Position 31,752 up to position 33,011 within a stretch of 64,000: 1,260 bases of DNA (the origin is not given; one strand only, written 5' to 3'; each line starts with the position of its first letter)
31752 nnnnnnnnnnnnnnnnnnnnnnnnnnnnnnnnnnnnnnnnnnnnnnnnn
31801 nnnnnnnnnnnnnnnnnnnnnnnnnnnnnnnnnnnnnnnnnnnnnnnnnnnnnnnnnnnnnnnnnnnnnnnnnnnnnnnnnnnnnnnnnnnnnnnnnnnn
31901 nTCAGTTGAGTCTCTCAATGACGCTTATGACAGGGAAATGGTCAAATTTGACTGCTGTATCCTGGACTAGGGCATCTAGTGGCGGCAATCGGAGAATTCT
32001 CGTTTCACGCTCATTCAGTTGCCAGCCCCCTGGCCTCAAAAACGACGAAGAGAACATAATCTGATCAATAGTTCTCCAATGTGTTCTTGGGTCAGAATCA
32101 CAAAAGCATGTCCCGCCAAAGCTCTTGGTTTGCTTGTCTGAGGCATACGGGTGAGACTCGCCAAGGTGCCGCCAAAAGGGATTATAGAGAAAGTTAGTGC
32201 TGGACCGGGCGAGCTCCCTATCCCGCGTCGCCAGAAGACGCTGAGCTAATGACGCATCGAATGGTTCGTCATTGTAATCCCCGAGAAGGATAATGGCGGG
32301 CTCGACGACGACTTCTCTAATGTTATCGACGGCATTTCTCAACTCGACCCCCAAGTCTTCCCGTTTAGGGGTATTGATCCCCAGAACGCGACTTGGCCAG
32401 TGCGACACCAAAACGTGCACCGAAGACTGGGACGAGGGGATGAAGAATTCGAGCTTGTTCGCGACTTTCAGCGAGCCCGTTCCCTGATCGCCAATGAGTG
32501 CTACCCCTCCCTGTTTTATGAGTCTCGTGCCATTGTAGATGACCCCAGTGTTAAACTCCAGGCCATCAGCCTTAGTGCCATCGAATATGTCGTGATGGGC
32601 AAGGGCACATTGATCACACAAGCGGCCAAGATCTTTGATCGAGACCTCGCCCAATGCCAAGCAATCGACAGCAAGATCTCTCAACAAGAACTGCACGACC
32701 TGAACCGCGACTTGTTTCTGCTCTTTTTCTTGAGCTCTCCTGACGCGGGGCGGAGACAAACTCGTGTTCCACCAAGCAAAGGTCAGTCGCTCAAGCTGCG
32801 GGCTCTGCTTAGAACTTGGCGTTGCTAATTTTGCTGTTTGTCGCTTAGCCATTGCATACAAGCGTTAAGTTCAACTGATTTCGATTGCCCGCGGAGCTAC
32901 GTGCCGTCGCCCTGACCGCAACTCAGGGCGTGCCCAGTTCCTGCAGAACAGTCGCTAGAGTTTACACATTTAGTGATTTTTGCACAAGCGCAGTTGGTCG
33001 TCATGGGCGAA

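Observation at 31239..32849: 1.6-kb low-GC two-gene cassette (EEP-family nuclease/phosphatase + unknown Lys/Pro-tailed protein) flanked by identical 11-bp direct repeats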

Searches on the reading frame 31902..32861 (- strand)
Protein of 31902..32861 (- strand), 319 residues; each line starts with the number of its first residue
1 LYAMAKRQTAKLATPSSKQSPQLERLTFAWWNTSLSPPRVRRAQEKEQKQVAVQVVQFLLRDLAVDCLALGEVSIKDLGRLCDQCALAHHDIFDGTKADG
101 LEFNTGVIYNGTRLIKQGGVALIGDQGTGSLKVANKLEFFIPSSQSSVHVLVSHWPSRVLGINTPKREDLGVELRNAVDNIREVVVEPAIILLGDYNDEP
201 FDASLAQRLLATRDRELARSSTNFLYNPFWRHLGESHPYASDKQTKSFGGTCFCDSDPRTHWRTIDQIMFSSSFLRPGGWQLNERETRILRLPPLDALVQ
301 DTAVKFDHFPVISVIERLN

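Call 5: search_protein_families(library=pfam, proteins=[window:31902-32861:-], max_evalue=0.01)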
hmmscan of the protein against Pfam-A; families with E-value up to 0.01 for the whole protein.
window:31902-32861:- (319 aa): 2 families
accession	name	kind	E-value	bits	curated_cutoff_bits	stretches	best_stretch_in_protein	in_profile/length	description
PF19580.5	Exo_endo_phos_3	-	6.3e-12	45.6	27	1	145-229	141-227/311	Endonuclease/Exonuclease/phosphatase family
PF03372.29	Exo_endo_phos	-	1.1e-05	25.8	24.5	1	57-280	24-212/225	Endonuclease/Exonuclease/phosphatase family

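Call 6: search_protein_families(library=padloc, proteins=[window:31902-32861:-], max_evalue=1)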
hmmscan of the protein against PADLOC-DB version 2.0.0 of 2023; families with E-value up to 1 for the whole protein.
window:31902-32861:- (319 aa): 0 families

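Call 7: search_protein_families(library=ncbifam, proteins=[window:31902-32861:-], max_evalue=1)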
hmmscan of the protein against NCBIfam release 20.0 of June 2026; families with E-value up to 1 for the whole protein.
window:31902-32861:- (319 aa): 0 families

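Call 8: search_protein_families(library=phrogs, proteins=[window:31902-32861:-], max_evalue=1)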
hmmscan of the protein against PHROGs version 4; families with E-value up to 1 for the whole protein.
window:31902-32861:- (319 aa): 2 families
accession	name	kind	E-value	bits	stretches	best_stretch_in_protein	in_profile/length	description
phrog_24714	-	unknown function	2.7e-27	97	1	26-314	5-287/294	-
phrog_5727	-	unknown function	0.33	12.1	1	79-99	3-23/53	-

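Call 11: find_homologous_proteins(query=window:31902-32852:-, max_evalue=0.001)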
Query window:31902-32852:- (316 aa): 553 proteins with E <= 0.001 among 3522 candidates; the best 120 are listed.
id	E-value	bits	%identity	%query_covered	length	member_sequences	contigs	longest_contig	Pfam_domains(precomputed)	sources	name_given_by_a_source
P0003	9.6e-189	644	99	90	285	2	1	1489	PF19580.6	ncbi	-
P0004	1.9e-85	305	49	94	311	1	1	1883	PF19580.6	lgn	-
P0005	2.2e-84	301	49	93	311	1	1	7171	PF03372.30,PF19580.6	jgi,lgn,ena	-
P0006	5.3e-84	300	48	93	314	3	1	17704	PF03372.30,PF19580.6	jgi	-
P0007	3.0e-83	298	48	93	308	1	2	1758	PF03372.30,PF19580.6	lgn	-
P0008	8.3e-83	296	49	93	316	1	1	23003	PF03372.30,PF19580.6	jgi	-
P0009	3.5e-82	294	48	93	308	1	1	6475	PF03372.30,PF19580.6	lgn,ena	-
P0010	5.3e-82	293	49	93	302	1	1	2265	PF19580.6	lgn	-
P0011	2.8e-81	291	47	97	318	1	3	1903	PF19580.6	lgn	-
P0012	1.2e-80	289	47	94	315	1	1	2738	PF03372.30,PF19580.6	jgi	jgi:endonuclease/exonuclease/phosphatase family metal-dependent hydrolase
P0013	4.0e-80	287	49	93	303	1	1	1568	PF03372.30,PF19580.6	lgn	-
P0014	5.5e-80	287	46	93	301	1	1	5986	PF19580.6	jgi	jgi:endonuclease/exonuclease/phosphatase family protein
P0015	1.1e-79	286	48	93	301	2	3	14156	PF03372.30,PF19580.6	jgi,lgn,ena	-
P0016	1.3e-79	286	46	97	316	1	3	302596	PF19580.6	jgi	jgi:hypothetical protein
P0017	3.3e-79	284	47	93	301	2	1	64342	PF03372.30,PF19580.6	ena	-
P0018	3.7e-79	284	47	93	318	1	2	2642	PF03372.30,PF19580.6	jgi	jgi:hypothetical protein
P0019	4.3e-79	284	49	93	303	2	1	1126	PF03372.30,PF19580.6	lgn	-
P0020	4.8e-79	284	50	85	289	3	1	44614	PF19580.6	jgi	jgi:hypothetical protein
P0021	5.1e-79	284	48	97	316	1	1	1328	PF03372.30,PF19580.6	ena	-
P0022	9.5e-79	283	46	93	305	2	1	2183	PF03372.30,PF19580.6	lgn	-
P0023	9.9e-79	283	48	92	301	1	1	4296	PF03372.30,PF19580.6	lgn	-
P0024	1.7e-78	282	51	93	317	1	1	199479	PF03372.30,PF19580.6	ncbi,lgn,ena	-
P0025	2.7e-78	281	47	92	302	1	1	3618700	PF03372.30,PF19580.6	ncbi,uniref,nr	ncbi:endonuclease/exonuclease/phosphatase family protein [Geobacter pickeringii]|uniref:endonuclease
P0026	2.8e-78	281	48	93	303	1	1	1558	PF03372.30,PF19580.6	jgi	-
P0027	2.9e-78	281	47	94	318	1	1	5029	PF03372.30,PF19580.6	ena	-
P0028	3.5e-78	281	47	93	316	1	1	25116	PF19580.6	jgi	jgi:hypothetical protein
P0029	6.3e-78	280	47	93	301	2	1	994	PF19580.6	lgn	-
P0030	9.5e-78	279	47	92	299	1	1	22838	PF03372.30,PF19580.6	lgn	-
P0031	4.0e-77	277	47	93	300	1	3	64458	PF03372.30,PF19580.6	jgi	jgi:hypothetical protein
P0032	4.7e-77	277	48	93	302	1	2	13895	PF19580.6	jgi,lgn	jgi:hypothetical protein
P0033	5.8e-77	277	44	97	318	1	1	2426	PF03372.30,PF19580.6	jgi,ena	-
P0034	1.0e-76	276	48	92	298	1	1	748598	PF19580.6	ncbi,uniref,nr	ncbi:hypothetical protein GMLC_16150 [Geomonas limicola]|uniref:Endonuclease/exonuclease/phosphatase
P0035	2.7e-76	275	48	93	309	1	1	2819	PF19580.6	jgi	jgi:hypothetical protein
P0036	2.8e-76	275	46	92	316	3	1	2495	PF19580.6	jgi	-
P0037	4.1e-76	274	47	94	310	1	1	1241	PF03372.30,PF19580.6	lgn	-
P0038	4.9e-76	274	47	92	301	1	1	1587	PF03372.30,PF19580.6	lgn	-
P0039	7.1e-76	273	43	95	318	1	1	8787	PF03372.30,PF19580.6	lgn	-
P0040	7.2e-76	273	48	93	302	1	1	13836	PF19580.6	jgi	jgi:hypothetical protein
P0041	8.2e-76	273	45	93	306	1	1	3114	PF03372.30,PF19580.6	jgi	jgi:hypothetical protein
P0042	1.2e-75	273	47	93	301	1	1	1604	PF19580.6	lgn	-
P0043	2.4e-75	272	49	93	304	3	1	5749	PF03372.30,PF19580.6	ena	-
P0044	3.4e-75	271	45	93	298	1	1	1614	PF03372.30,PF19580.6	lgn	-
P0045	5.4e-75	270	48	93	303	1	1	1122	PF19580.6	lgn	-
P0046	8.0e-75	270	47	93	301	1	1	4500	PF03372.30,PF19580.6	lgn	-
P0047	9.4e-75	270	44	92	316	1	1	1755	PF19580.6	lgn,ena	-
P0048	1.5e-74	269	44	93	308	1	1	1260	PF03372.30,PF19580.6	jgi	jgi:hypothetical protein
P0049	1.8e-74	269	44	95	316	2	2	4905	PF03372.30,PF19580.6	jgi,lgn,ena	jgi:endonuclease/exonuclease/phosphatase family metal-dependent hydrolase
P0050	3.6e-74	268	44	96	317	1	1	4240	PF03372.30,PF19580.6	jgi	jgi:endonuclease/exonuclease/phosphatase family metal-dependent hydrolase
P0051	4.9e-74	267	45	92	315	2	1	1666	PF19580.6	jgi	jgi:hypothetical protein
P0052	6.7e-74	267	45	93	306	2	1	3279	PF03372.30,PF19580.6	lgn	-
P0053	9.7e-74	266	48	93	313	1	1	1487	PF19580.6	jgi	jgi:hypothetical protein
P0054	1.3e-73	266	45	92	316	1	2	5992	PF19580.6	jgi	jgi:hypothetical protein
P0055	2.0e-73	265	45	93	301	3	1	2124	PF03372.30,PF19580.6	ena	-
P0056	2.0e-73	265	46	94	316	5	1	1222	PF19580.6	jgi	-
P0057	2.1e-73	265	46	93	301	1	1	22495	PF19580.6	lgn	-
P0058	2.6e-73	265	48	93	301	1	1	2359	PF03372.30,PF19580.6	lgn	-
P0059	4.7e-73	264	45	93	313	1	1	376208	PF19580.6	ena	-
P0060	7.2e-73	263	46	98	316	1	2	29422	PF03372.30,PF19580.6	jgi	jgi:hypothetical protein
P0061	8.3e-73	263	43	96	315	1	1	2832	PF19580.6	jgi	jgi:hypothetical protein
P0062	2.5e-72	262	44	92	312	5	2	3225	PF03372.30,PF19580.6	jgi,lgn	jgi:hypothetical protein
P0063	3.0e-72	261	47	97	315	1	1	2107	PF03372.30,PF19580.6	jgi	-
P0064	3.1e-72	261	45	92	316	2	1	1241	PF19580.6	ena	-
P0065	3.8e-72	261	43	92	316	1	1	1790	PF19580.6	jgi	jgi:hypothetical protein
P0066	4.2e-72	261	45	93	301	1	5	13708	PF19580.6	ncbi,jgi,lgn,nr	ncbi:MAG: endonuclease/exonuclease/phosphatase family protein [candidate division Zixibacteria bacte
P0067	4.7e-72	261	45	92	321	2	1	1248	PF03372.30,PF19580.6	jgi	-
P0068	5.6e-72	260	45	93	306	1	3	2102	PF03372.30,PF19580.6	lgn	-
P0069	5.9e-72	260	44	93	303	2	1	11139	PF19580.6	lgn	-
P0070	8.2e-72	260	44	94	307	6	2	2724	PF03372.30,PF19580.6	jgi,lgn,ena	-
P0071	8.8e-72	260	45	92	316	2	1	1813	PF19580.6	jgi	jgi:hypothetical protein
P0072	3.2e-71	258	44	94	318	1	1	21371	PF03372.30,PF19580.6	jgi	jgi:Endonuclease/Exonuclease/phosphatase family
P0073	4.4e-71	258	45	92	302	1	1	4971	PF19580.6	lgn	-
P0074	4.6e-71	257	45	93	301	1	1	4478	PF19580.6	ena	-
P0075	5.4e-71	257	42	97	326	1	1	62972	PF03372.30,PF19580.6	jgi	jgi:hypothetical protein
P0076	5.4e-71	257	43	94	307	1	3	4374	PF03372.30,PF19580.6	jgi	jgi:hypothetical protein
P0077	1.3e-70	256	42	94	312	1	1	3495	PF19580.6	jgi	jgi:hypothetical protein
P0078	3.9e-70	254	44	92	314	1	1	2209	PF19580.6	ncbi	-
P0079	4.5e-70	254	45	93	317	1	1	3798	PF03372.30,PF19580.6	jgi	jgi:hypothetical protein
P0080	4.8e-70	254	47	93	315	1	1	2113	PF03372.30,PF19580.6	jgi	-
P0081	8.1e-70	253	48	83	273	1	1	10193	PF03372.30,PF19580.6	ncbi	-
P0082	1.4e-69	253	43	95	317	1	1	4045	PF03372.30,PF19580.6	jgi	jgi:hypothetical protein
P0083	2.1e-69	252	44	92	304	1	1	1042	PF19580.6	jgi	jgi:hypothetical protein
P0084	7.2e-69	250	42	93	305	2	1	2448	PF03372.30,PF19580.6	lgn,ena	-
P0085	7.8e-69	250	43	94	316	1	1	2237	PF03372.30,PF19580.6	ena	-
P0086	1.1e-68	250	41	94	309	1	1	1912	PF19580.6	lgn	-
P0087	1.1e-68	250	46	93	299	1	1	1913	PF03372.30,PF19580.6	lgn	-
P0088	1.2e-68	250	43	96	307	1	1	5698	PF03372.30,PF19580.6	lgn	-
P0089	1.5e-68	249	44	93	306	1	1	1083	PF19580.6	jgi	jgi:hypothetical protein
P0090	2.2e-68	249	44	93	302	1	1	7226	PF19580.6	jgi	jgi:hypothetical protein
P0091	2.6e-68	248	44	93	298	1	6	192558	PF19580.6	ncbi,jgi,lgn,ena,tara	tara:strand:+ start:3010 stop:3906 length:897 start_codon:yes stop_codon:yes gene_type:complete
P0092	3.7e-68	248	47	90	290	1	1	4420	PF03372.30,PF19580.6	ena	-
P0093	5.8e-68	247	43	93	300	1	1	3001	PF19580.6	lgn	-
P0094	7.7e-68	247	43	95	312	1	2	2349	PF03372.30,PF19580.6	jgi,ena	-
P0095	1.1e-67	246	45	86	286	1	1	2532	PF19580.6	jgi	jgi:hypothetical protein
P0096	1.1e-67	246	45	93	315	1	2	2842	PF19580.6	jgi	jgi:hypothetical protein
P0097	1.2e-67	246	44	92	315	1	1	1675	PF19580.6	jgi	jgi:hypothetical protein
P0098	1.5e-67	246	45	94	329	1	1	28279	PF03372.30,PF19580.6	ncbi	ncbi:MAG: hypothetical protein AB1646_15930 [Thermodesulfobacteriota bacterium]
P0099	2.5e-67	245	44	93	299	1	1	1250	PF03372.30,PF19580.6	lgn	-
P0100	3.4e-67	245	42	93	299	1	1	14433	PF03372.30,PF19580.6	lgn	-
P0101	3.8e-67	245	49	82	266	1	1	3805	PF03372.30,PF19580.6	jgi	jgi:hypothetical protein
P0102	4.3e-67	244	44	94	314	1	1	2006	PF03372.30,PF19580.6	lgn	-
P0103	5.9e-67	244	44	93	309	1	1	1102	PF19580.6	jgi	jgi:hypothetical protein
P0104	6.5e-67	244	43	92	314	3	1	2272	PF19580.6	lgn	-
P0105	9.5e-67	243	41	93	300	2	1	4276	PF19580.6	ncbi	-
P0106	2.2e-66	242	41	94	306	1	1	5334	PF03372.30,PF19580.6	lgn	-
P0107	2.3e-66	242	41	93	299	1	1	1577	PF03372.30,PF19580.6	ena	-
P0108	2.9e-66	242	41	92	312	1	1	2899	PF03372.30,PF19580.6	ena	-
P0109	3.3e-66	242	44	93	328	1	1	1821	PF03372.30,PF19580.6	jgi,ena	-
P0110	3.5e-66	241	45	86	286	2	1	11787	PF19580.6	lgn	-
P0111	4.1e-66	241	42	93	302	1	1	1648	PF03372.30,PF19580.6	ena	-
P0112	1.4e-65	239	47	93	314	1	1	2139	PF19580.6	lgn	-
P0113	1.8e-65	239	44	84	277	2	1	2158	PF19580.6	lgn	-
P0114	1.8e-65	239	44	95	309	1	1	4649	PF19580.6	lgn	-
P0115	3.0e-65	238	40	94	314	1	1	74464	PF19580.6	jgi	jgi:hypothetical protein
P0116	8.0e-65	237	42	93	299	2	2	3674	PF03372.30,PF19580.6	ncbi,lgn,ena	-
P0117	9.8e-65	237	45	93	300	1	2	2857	PF19580.6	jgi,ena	-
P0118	1.2e-64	236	43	95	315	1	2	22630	PF19580.6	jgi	jgi:hypothetical protein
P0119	1.2e-64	236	43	93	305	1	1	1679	PF03372.30,PF19580.6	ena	-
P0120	1.5e-64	236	45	86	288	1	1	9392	PF03372.30,PF19580.6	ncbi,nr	ncbi:MAG: endonuclease/exonuclease/phosphatase family protein [Spirochaetaceae bacterium]|nr:endonuc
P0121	1.5e-64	236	41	93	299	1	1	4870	PF19580.6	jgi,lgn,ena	-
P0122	1.8e-64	236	44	85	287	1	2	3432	PF03372.30,PF19580.6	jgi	jgi:hypothetical protein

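Call 29: find_encoding_contigs(protein=P0025, flank=7000, max_places=1)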
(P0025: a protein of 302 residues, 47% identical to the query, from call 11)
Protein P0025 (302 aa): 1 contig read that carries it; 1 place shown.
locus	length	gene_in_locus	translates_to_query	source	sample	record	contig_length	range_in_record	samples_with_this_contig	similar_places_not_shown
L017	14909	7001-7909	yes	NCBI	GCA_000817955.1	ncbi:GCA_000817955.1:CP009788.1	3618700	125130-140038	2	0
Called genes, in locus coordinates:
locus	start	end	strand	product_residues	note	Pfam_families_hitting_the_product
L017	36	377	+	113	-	PF08274:Zn_Ribbon_YjdM, PF03831:YjdM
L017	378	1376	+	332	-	PF00146:NADHdh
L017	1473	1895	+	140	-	-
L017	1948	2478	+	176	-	PF13534:Fer4_17 (faint), PF13183:Fer4_8 (faint), PF12797:Fer4_2 (faint), PF13237:Fer4_10 (weak), PF14697:Fer4_21 (faint), PF12838:Fer4_7, PF13187:Fer4_9 (weak), PF00037:Fer4, +1 more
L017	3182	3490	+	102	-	PF00420:Oxidored_q2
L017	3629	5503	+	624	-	PF00662:Proton_antipo_N, PF00361:Proton_antipo_M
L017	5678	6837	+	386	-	PF01527:HTH_Tnp_1, PF13276:HTH_21, PF00665:rve, PF24764:rva_4 (weak), PF13683:rve_3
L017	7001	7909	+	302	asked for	PF03372:Exo_endo_phos (weak), PF19580:Exo_endo_phos_3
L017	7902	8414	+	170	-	-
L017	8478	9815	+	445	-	PF13191:AAA_16 (weak), PF13401:AAA_22 (faint), PF20703:nSTAND1 (weak)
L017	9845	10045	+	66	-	-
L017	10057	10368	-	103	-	PF24250:HVO_2718 (faint), PF15731:MqsA_antitoxin (weak), PF01381:HTH_3, PF13560:HTH_31 (faint)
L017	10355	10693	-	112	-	PF06296:RelE (faint)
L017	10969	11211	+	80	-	PF10050:DUF2284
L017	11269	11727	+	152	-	PF05573:NosL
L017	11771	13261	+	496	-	PF00361:Proton_antipo_M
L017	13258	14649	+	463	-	PF00361:Proton_antipo_M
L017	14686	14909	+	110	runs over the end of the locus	PF28289:BV97_02767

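Call 30: find_encoding_contigs(protein=P0016, flank=7000, max_places=1)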
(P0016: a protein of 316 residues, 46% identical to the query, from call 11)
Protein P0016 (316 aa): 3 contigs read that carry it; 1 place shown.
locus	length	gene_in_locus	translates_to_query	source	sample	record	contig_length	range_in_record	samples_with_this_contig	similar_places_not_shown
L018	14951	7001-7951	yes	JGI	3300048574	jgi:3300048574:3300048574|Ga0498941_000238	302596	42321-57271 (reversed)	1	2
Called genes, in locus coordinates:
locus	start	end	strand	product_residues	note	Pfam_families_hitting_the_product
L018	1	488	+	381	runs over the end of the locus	PF02670:DXP_reductoisom, PF08436:DXP_redisom_C, PF13288:DXPR_C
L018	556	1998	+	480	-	PF02163:Peptidase_M50, PF13180:PDZ_2 (weak), PF14685:PDZ_Tricorn (faint), PF17820:PDZ_6, PF00595:PDZ (weak), PF13180:PDZ_2, PF17820:PDZ_6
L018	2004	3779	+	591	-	PF04551:GcpE, PF26540:GcpE_C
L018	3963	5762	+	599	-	PF00920:ILVD_EDD_N, PF24877:ILV_EDD_C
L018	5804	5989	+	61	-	-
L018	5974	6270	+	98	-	PF05016:ParE_toxin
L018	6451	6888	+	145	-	PF11008:DUF2846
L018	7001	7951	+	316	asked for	PF19580:Exo_endo_phos_3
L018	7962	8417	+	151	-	-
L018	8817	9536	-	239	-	-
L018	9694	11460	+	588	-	PF00128:Alpha-amylase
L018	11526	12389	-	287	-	PF07963:N_methyl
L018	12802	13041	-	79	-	-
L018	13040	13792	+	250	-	-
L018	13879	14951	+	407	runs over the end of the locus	PF13354:Beta-lactamase2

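Call 31: find_encoding_contigs(protein=P0024, flank=7000, max_places=1)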
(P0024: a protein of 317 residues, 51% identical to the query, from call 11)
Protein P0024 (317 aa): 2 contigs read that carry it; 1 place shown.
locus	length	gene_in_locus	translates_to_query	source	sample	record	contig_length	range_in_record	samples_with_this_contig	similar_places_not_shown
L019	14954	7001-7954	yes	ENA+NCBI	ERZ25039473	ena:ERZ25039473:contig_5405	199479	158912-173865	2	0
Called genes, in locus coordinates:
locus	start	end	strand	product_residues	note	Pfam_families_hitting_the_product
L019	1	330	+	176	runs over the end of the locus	-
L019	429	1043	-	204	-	PF01066:CDP-OH_P_transf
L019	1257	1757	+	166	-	PF00731:AIRC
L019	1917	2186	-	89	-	-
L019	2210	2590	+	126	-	-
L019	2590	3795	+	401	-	PF03738:GSP_synth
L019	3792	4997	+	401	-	PF13785:DUF4178 (weak)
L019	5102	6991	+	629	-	PF00749:tRNA-synt_1c, PF03950:tRNA-synt_1c_C, PF20974:tRNA-synt_1c_C2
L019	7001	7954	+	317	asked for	PF03372:Exo_endo_phos (weak), PF19580:Exo_endo_phos_3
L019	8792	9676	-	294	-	-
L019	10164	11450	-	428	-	PF07690:MFS_1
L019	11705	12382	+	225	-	-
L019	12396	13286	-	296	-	PF00005:ABC_tran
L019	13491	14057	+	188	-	-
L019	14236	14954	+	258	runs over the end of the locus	PF13852:DUF4197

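Call 37: search_solved_structures(query=window:31902-32852:-, max_evalue=1, show_alignments=1)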
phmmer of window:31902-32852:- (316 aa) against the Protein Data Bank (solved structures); distinct sequences matched with E-value up to 1: 0.

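Call 45: search_solved_structures(query=A7, max_evalue=1, show_alignments=1)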
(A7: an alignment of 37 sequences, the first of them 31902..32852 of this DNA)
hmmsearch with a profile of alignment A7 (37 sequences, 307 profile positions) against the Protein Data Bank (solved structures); distinct sequences matched with E-value up to 1: 5.
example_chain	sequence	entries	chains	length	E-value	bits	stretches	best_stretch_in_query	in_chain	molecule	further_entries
6mal_A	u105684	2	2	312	0.02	17.1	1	89-188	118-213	Nocturnin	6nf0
6bt1_A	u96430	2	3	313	0.02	17.1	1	89-188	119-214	Nocturnin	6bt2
9sf9_A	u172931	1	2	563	0.05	15.8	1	147-190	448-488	Endonuclease/exonuclease/phosphatase domain-containing protein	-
9sf8_A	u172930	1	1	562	0.05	15.8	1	147-190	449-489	Endonuclease/exonuclease/phosphatase domain-containing protein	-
4u63_A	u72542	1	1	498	0.37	12.9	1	208-249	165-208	DNA photolyase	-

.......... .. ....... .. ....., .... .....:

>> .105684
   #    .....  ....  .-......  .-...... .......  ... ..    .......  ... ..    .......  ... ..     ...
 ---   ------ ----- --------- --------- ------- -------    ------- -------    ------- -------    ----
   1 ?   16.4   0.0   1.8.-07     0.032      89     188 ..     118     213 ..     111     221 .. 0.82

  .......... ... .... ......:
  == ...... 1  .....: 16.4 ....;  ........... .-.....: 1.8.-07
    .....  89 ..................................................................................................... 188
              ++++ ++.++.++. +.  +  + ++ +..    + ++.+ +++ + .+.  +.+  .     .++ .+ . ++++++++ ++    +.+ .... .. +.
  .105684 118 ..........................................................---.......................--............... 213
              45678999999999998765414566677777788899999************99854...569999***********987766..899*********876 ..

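Call 46: find_related_loci(query=A7, collection=viral_contigs, flank=6000)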
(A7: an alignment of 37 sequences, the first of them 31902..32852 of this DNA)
Query A7 (316 aa) in viral_contigs; peptide patterns used: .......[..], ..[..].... (x = any residue, [..] = any of these).
109 stretches matched a pattern; 44 encode a relative of the query (tblastn E <= 1e-3); 44 distinct loci.
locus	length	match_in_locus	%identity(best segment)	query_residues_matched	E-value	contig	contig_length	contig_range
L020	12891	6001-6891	38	21-315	1e-67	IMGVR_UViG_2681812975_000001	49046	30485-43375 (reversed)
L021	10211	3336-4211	39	21-315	3e-62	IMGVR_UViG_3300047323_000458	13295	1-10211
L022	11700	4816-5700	37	18-316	4e-61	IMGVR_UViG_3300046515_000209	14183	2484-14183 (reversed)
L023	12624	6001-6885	37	17-315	1e-59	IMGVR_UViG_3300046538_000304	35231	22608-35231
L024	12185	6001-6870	37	21-315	5e-59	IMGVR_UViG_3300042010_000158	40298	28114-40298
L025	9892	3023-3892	37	22-315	3e-58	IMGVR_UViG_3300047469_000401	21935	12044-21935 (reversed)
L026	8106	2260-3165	35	17-314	2e-57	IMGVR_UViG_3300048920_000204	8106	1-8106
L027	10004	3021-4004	36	2-315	7e-57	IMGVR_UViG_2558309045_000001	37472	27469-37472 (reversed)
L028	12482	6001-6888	35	23-315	2e-56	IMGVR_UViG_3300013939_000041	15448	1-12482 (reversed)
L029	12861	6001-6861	37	25-314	8e-55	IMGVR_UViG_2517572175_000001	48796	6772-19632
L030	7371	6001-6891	36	23-314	7e-55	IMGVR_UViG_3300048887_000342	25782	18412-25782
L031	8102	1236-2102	35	23-315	6e-55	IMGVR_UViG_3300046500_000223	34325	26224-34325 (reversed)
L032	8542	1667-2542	36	21-315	2e-54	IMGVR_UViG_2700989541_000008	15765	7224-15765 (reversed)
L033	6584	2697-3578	35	22-315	3e-51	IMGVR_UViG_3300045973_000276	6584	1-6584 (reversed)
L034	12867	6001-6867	33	23-314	4e-51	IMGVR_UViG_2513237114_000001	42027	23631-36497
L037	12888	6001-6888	35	21-315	3e-50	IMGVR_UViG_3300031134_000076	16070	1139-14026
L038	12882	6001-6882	35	22-314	5e-50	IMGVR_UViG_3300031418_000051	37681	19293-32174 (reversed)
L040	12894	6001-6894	32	16-312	1e-47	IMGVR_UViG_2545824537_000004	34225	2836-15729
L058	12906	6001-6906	35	20-315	3e-52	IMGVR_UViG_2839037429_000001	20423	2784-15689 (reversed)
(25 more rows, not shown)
